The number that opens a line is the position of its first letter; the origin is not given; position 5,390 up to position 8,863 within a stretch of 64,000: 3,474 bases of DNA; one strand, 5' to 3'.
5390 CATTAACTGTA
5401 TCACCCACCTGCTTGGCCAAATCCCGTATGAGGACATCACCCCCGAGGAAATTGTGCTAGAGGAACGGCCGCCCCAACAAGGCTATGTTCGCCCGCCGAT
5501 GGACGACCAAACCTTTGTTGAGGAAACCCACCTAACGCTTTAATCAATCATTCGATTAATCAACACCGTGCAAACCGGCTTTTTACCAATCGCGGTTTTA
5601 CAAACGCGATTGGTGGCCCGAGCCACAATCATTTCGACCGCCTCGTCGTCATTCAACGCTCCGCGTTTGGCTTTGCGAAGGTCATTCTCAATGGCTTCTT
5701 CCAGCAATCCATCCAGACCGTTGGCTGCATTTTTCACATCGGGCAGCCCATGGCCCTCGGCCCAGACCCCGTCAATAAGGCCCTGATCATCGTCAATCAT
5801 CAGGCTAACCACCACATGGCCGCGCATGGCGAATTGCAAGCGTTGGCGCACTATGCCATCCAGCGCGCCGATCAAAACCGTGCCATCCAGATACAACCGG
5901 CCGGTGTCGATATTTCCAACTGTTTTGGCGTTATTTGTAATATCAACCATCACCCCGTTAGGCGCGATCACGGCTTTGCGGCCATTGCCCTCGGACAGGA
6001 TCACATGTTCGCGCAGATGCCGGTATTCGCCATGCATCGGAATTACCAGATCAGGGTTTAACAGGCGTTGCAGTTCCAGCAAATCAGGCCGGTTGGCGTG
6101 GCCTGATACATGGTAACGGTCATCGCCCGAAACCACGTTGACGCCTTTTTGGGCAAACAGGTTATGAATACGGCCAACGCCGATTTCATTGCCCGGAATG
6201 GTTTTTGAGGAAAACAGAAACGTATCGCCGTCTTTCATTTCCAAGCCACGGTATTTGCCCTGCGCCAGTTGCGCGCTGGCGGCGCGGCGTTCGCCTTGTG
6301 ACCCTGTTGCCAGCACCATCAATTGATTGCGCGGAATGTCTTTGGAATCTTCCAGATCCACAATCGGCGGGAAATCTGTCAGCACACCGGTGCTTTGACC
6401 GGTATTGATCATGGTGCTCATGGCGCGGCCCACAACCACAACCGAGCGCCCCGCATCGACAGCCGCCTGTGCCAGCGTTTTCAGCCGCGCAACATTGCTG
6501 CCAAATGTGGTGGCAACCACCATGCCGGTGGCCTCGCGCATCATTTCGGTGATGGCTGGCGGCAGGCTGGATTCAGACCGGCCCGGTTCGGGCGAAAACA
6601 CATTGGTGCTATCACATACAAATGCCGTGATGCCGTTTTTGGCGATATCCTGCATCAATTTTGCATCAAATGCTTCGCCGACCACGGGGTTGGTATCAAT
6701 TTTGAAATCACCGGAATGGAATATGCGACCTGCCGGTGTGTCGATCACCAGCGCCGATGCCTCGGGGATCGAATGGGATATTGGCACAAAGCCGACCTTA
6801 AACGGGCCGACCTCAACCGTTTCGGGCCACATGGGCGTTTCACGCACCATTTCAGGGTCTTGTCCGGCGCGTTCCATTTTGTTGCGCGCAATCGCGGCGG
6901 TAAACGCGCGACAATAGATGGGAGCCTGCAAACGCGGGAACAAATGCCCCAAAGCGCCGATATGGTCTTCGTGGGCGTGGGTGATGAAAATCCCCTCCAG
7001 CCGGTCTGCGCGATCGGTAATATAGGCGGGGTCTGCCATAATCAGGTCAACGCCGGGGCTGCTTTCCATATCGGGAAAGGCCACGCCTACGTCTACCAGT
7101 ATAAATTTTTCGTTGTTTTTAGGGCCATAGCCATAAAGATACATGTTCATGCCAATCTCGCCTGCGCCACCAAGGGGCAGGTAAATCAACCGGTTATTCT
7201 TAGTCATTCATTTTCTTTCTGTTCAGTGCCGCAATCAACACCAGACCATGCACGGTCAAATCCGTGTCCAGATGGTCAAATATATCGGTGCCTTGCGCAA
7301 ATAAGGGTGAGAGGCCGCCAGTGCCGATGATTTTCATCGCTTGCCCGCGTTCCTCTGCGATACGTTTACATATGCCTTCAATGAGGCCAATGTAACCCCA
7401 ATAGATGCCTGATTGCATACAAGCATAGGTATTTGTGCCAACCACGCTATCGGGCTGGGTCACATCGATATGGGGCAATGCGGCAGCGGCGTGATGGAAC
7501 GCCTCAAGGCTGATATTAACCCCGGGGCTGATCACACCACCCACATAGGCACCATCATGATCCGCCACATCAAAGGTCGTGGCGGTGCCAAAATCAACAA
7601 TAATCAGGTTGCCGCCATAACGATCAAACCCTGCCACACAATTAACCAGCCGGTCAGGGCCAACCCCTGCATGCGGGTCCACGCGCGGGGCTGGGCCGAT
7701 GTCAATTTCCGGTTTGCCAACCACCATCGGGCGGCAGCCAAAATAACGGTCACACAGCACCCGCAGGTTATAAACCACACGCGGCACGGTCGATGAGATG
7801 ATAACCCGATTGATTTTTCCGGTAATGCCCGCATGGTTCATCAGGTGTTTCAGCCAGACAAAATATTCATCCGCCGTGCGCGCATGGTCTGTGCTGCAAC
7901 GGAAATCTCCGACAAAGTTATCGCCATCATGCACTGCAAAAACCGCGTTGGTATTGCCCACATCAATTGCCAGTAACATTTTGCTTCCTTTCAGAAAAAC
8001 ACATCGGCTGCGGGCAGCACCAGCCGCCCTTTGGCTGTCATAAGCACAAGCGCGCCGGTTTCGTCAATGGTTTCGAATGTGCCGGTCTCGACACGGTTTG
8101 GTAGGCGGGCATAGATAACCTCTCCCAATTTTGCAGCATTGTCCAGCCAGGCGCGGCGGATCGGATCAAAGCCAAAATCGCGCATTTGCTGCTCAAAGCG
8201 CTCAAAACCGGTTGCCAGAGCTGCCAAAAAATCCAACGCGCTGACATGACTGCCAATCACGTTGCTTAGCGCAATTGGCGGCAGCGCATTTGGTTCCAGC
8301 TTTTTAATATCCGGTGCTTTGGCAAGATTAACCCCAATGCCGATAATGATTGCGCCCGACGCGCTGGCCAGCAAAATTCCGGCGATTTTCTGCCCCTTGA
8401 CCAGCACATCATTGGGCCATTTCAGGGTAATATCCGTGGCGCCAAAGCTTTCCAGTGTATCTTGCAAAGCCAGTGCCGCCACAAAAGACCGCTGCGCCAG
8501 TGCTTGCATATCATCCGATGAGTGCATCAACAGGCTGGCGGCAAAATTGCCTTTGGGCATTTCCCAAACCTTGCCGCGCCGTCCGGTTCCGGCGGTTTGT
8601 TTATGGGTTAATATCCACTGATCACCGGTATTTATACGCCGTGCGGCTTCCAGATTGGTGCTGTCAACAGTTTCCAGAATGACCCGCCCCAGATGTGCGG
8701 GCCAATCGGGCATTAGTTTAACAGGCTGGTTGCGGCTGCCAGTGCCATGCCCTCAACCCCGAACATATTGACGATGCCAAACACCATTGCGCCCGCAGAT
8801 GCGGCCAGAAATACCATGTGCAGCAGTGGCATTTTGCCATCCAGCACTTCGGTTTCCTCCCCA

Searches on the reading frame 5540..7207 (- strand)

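Call 36: search_protein_families(library=pfam, proteins=[window:5540-7207:-], max_evalue=0.0001)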
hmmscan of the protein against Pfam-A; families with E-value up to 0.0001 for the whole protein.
window:5540-7207:- (555 aa): 5 families
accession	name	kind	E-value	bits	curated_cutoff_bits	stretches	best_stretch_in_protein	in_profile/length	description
PF22505.1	RNase_J_b_CASP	-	2.7e-32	111.6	27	1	229-349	3-124/126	Ribonuclease J, beta-CASP domain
PF12706.13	Lactamase_B_2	-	3.7e-16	59.8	27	1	59-172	16-147/200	Beta-lactamase superfamily domain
PF17770.6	RNase_J_C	-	2.6e-12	48.1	23.8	1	452-552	1-101/102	Ribonuclease J C-terminal domain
PF00753.33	Lactamase_B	-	4.9e-11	43.4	22.7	1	21-169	7-151/196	Metallo-beta-lactamase superfamily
PF07521.17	RMMBL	-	1.7e-09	37.9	21.6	1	365-411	11-59/63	Zn-dependent metallo-hydrolase RNA specificity domain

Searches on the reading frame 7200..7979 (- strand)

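Call 36: search_protein_families(library=pfam, proteins=[window:7200-7979:-], max_evalue=0.0001)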
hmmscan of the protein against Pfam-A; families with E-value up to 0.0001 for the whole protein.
window:7200-7979:- (259 aa): 1 family
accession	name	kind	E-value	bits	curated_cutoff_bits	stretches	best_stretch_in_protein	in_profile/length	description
PF03309.20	Pan_kinase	-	4.5e-72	242.6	24.7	1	2-206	1-205/205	Type III pantothenate kinase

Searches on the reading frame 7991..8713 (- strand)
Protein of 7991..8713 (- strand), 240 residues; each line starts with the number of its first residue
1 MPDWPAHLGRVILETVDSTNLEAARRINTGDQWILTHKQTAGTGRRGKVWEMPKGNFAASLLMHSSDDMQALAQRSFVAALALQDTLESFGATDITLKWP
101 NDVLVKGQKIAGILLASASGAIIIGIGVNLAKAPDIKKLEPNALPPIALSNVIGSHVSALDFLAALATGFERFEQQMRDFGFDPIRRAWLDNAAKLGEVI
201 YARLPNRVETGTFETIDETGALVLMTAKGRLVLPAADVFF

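Call 36: search_protein_families(library=pfam, proteins=[window:7991-8713:-], max_evalue=0.0001)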
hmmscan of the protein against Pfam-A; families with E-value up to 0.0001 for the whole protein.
window:7991-8713:- (240 aa): 2 families
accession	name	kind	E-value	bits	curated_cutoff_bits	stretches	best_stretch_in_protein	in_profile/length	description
PF03099.24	BPL_LplA_LipB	-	4.3e-17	62.7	21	1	29-129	22-133/133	Biotin/lipoate A/B protein ligase family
PF02237.23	BPL_C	-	1.6e-07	31.5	21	1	196-240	2-47/48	Biotin protein ligase C terminal domain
